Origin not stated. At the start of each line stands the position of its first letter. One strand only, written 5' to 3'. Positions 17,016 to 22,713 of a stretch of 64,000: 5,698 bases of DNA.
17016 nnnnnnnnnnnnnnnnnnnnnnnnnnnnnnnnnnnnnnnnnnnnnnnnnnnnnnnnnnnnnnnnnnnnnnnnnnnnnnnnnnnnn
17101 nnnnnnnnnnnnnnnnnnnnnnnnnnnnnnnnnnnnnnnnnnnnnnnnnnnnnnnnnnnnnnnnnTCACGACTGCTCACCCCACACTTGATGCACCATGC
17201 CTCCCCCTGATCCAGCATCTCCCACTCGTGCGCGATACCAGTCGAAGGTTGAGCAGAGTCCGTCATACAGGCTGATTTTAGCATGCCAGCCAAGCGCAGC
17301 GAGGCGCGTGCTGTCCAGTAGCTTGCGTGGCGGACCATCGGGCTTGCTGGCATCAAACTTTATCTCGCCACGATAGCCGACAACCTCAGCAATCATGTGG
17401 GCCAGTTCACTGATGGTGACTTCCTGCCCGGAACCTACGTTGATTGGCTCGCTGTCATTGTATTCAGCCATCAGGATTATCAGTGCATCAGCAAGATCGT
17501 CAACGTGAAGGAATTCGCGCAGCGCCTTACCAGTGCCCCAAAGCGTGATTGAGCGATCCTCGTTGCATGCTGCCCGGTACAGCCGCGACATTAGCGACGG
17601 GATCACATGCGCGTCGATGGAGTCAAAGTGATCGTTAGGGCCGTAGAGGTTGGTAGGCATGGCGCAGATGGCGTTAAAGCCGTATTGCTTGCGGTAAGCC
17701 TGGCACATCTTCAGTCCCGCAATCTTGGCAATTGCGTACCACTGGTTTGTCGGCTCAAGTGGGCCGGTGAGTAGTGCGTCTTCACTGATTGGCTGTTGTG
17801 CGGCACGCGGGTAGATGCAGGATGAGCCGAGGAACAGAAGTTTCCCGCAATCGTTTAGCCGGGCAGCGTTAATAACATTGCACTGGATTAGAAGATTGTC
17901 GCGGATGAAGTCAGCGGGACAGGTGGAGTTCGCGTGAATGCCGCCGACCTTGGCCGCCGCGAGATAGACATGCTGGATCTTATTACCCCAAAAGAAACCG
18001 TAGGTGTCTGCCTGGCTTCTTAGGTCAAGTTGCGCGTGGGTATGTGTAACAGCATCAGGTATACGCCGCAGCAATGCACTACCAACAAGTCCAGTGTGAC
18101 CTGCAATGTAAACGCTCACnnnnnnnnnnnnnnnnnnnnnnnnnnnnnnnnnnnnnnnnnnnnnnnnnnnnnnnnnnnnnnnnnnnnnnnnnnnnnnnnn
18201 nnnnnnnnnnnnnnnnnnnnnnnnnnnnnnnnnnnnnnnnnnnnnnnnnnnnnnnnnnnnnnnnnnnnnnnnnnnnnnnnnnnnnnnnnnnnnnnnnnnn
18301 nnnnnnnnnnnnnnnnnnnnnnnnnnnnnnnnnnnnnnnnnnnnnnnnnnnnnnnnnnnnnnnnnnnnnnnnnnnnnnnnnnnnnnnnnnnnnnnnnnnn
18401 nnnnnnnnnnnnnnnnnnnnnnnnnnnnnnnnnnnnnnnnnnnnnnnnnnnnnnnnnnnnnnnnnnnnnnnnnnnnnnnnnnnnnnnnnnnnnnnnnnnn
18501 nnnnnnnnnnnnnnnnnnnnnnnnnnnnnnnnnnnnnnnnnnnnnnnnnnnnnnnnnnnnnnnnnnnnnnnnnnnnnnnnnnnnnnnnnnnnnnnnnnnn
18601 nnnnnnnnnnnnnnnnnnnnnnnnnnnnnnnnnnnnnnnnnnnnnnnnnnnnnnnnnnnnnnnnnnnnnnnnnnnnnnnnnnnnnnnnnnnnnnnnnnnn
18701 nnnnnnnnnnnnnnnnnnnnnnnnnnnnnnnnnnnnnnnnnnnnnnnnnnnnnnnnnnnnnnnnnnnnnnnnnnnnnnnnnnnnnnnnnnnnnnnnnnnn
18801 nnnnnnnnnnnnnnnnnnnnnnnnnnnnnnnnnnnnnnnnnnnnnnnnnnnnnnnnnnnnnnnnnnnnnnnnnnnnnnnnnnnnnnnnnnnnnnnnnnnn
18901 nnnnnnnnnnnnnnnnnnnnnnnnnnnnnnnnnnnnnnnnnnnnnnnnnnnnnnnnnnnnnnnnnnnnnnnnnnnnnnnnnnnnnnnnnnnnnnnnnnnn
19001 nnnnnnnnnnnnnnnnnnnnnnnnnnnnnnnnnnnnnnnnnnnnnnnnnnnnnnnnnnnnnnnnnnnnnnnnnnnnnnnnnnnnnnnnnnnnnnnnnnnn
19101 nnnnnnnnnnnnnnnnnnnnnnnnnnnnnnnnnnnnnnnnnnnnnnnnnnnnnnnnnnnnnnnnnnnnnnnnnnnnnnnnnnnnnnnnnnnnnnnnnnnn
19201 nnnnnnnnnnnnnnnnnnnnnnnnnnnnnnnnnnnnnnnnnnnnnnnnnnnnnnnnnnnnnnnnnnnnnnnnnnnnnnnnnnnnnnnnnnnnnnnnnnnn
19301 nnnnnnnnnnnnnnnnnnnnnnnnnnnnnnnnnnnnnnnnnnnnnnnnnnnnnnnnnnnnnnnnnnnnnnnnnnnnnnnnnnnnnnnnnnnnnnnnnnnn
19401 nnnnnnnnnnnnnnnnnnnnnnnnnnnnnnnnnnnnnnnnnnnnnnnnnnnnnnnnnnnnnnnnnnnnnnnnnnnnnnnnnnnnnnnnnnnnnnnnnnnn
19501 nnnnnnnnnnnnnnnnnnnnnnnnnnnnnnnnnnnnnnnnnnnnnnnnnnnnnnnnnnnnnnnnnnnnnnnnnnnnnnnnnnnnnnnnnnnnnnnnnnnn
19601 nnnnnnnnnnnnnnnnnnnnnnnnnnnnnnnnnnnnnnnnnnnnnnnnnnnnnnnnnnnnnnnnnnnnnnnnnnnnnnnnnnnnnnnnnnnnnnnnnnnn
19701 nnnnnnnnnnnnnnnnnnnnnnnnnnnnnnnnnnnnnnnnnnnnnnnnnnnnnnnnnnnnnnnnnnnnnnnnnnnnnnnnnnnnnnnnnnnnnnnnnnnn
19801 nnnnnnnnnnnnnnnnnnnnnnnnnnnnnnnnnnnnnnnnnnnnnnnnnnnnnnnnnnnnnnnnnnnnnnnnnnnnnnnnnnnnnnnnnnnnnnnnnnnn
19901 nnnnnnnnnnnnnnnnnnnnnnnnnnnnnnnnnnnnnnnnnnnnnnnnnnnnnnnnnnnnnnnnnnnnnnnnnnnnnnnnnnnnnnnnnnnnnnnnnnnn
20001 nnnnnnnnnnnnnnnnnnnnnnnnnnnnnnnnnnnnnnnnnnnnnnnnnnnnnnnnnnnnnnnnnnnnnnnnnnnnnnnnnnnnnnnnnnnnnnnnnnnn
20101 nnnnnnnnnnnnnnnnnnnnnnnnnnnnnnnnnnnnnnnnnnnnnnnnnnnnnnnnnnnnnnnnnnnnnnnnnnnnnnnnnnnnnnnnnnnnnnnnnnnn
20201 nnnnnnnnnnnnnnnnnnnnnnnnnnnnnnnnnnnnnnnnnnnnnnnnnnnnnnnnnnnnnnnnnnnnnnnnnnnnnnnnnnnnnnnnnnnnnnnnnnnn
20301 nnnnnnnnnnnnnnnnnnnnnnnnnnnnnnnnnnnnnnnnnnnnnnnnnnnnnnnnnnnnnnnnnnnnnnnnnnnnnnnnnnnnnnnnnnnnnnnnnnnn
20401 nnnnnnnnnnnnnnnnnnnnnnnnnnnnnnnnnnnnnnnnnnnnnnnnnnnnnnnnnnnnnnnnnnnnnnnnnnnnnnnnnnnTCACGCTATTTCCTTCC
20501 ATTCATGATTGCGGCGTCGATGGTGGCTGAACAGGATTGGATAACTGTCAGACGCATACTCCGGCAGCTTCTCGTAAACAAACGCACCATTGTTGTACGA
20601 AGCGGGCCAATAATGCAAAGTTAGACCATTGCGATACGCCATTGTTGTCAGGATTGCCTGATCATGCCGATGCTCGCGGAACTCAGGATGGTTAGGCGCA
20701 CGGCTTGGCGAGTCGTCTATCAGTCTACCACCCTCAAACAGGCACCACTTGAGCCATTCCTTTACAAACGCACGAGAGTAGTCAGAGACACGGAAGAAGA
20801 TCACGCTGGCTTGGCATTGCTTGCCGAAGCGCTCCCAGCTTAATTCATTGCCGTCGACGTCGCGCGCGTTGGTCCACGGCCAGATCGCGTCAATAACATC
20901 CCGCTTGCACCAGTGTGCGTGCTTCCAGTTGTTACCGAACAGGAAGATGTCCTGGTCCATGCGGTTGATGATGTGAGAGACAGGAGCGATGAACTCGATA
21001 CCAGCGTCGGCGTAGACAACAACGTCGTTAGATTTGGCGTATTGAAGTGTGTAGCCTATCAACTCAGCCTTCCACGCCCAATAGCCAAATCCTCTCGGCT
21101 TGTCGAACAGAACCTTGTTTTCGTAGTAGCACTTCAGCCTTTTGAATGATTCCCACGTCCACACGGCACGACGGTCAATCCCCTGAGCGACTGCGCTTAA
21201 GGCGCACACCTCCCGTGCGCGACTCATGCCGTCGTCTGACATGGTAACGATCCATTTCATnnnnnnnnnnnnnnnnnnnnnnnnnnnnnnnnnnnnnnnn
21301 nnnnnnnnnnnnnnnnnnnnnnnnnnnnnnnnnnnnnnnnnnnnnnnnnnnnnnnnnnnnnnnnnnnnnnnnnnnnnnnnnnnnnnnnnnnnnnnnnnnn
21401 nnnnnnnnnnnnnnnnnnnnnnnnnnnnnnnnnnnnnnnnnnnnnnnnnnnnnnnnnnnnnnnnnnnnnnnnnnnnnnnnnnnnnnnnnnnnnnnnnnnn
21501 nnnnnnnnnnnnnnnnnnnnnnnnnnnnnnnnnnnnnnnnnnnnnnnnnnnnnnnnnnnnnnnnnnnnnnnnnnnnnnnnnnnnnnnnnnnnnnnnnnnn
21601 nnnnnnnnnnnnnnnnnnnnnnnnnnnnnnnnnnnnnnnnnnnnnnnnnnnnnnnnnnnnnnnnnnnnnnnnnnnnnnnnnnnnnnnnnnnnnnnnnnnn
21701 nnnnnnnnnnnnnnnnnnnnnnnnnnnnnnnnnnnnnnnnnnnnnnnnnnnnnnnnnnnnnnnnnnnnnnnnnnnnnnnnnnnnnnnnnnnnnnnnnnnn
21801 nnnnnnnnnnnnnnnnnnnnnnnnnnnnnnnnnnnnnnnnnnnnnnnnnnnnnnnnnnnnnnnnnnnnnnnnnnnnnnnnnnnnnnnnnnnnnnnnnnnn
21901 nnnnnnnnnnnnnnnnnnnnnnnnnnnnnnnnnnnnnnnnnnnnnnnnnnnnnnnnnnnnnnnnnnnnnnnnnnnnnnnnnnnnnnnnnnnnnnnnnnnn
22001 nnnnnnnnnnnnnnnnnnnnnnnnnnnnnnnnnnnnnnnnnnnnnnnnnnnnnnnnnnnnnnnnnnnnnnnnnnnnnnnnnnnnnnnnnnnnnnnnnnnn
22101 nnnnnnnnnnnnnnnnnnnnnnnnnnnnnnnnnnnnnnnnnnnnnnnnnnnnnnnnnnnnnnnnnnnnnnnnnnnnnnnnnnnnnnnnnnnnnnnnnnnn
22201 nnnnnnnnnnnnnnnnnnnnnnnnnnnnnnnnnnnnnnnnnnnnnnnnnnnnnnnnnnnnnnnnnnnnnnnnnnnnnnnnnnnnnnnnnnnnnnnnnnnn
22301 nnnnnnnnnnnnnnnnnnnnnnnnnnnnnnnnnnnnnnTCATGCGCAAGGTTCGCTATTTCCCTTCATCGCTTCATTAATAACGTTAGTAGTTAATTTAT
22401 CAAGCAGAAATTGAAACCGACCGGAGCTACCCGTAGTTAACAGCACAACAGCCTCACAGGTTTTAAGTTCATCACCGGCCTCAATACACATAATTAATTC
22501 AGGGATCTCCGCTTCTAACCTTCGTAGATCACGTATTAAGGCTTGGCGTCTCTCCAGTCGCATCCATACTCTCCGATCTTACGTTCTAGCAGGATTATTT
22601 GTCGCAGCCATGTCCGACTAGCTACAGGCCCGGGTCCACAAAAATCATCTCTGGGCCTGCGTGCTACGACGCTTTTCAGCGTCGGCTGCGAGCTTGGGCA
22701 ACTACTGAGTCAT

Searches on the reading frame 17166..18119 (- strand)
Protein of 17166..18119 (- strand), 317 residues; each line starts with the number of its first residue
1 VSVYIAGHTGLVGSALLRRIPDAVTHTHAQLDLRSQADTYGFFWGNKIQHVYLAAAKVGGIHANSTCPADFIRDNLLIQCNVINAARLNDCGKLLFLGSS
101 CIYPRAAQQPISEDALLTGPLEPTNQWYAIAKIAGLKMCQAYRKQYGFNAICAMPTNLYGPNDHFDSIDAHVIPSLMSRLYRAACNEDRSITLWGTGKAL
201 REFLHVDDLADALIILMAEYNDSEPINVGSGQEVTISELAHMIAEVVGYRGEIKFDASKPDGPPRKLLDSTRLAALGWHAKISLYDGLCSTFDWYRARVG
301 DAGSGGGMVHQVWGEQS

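Call 93: search_protein_families(library=pfam, proteins=[window:17166-18119:-], max_evalue=0.001)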
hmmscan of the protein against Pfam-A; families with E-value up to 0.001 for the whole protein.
window:17166-18119:- (317 aa): 2 families
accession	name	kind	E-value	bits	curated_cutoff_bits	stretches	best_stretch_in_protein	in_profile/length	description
PF01370.27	Epimerase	-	4.5e-55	187.1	20.9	1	3-229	1-240/240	NAD dependent epimerase/dehydratase family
PF16363.11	GDP_Man_Dehyd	-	1.4e-19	71.2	27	1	29-251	57-270/332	GDP-mannose 4,6 dehydratase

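Call 97: find_related_loci(query=window:17166-18119:-, collection=genome_contigs, flank=1000)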
Query window:17166-18119:- (317 aa) in genome_contigs; peptide patterns used: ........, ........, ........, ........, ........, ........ (x = any residue, [..] = any of these).
600 stretches matched a pattern (row limit reached: there are more); 589 encode a relative of the query (tblastn E <= 1e-3); the best 80 are kept; 80 distinct loci.
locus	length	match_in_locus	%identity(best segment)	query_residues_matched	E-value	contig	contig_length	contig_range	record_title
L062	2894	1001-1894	59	3-295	1e-122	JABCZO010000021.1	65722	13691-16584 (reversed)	MAG: Gammaproteobacteria bacterium isolate Inc-BW-C-12-M_MAG77 Ga0210394_10000673, whole genome shotgun sequence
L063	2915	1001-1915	58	3-302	4e-122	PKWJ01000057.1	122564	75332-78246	MAG: Gammaproteobacteria bacterium isolate palsa_1209 73.20120500_P31.10_contig_990, whole genome shotgun sequence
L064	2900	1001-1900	60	3-297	3e-121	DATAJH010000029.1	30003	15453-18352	MAG TPA_asm: Steroidobacteraceae bacterium isolate SMAG_U6906 k141_8810, whole genome shotgun sequence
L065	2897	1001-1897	59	3-296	4e-121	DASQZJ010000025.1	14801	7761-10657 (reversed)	MAG TPA_asm: Gammaproteobacteria bacterium isolate SMAG_U11089 k141_118370, whole genome shotgun sequence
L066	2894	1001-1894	60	2-295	2e-120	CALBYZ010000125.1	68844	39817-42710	MAG TPA_asm: uncultured Desulfovibrio sp. isolate SRR3330157_bin.29_CONCOCT_v1.1_MAG genome assembly, contig: ERZ724089.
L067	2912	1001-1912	60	3-302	2e-120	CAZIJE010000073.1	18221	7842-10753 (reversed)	MAG TPA_asm: uncultured Desulfovibrio sp. isolate binchicken_co1_7 genome assembly, contig: NODE_1789_length_18221_cov_7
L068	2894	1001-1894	61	2-295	5e-120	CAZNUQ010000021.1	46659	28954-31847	MAG TPA_asm: uncultured Desulfovibrio sp. isolate binchicken_co22_210 genome assembly, contig: NODE_829_length_46659_cov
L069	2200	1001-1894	61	2-295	1e-122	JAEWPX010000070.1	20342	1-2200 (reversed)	MAG: Proteobacteria bacterium isolate OH_SBrB_115 k127_814898, whole genome shotgun sequence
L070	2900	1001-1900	59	2-296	9e-120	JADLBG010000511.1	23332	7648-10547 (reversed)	MAG: Bryobacterales bacterium isolate SJ154 c_000000928392, whole genome shotgun sequence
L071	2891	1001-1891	60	3-295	1e-119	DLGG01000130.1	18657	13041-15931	MAG TPA_asm: Solidesulfovibrio magneticus isolate UBA7700 UBA7700_contig_4134, whole genome shotgun sequence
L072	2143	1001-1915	59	2-302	4e-121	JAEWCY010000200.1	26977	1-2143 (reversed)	MAG: Proteobacteria bacterium isolate OH_PBB_71 k127_1673793, whole genome shotgun sequence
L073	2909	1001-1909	59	3-301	1e-117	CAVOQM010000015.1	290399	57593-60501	MAG: uncultured Alphaproteobacteria bacterium isolate MFD09779.bin.2.244 genome assembly, contig: contig_76892, whole ge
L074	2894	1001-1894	58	3-295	1e-118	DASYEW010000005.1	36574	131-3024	MAG TPA_asm: Steroidobacteraceae bacterium isolate SMAG_U4997 k141_1605525, whole genome shotgun sequence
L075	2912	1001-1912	59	3-302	4e-117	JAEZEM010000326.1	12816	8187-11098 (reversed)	MAG: Proteobacteria bacterium isolate OH_CBrB_343 k127_2842171, whole genome shotgun sequence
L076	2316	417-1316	60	3-297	3e-119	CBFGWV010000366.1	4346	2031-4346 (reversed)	MAG TPA_asm: uncultured Candidatus Competibacteraceae bacterium isolate SRR17295757_concoct_136 genome assembly, contig:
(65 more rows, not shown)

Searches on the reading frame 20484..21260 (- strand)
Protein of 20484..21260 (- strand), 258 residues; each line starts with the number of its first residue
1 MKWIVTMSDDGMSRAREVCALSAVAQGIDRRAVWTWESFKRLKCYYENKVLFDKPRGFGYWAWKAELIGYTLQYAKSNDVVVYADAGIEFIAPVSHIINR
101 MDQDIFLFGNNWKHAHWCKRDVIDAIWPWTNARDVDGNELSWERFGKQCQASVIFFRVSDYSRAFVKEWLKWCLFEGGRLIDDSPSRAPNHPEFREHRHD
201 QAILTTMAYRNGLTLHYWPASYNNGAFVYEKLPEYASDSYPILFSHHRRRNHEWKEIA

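Call 23: search_protein_families(library=pfam, proteins=[window:20484-21260:-], max_evalue=0.001)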
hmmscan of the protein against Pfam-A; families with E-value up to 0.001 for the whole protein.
window:20484-21260:- (258 aa): 0 families

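Call 84: search_protein_families(library=pfam, proteins=[window:20484-21260:-], max_evalue=1)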
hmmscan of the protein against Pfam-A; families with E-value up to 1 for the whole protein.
window:20484-21260:- (258 aa): 1 family
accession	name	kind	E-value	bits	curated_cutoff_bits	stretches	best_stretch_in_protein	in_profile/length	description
PF03832.18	WSK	-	0.26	11.5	25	1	35-42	5-12/29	WSK motif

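Call 94: search_protein_families(library=phrogs, proteins=[window:20484-21260:-], max_evalue=0.01)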
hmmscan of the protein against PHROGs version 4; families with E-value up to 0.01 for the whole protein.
window:20484-21260:- (258 aa): 0 families

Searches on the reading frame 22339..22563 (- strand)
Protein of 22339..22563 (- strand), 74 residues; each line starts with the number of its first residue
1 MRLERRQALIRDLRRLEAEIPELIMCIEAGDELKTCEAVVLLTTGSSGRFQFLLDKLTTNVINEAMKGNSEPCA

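Call 84: search_protein_families(library=pfam, proteins=[window:22339-22563:-], max_evalue=1)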
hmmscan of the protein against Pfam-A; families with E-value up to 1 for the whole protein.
window:22339-22563:- (74 aa): 2 families
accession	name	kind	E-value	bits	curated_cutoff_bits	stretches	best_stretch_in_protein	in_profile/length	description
PF25142.1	CUB_CDCP1_4th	-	0.032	14.9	28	1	31-62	34-65/88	CDCP1 forth CUB domain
PF22645.1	GKRP_SIS_N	-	0.1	12.8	27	1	37-67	17-47/113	Glucokinase regulatory protein N-terminal SIS domain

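Call 94: search_protein_families(library=phrogs, proteins=[window:22339-22563:-], max_evalue=0.01)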
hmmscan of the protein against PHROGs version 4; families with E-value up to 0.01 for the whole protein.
window:22339-22563:- (74 aa): 0 families
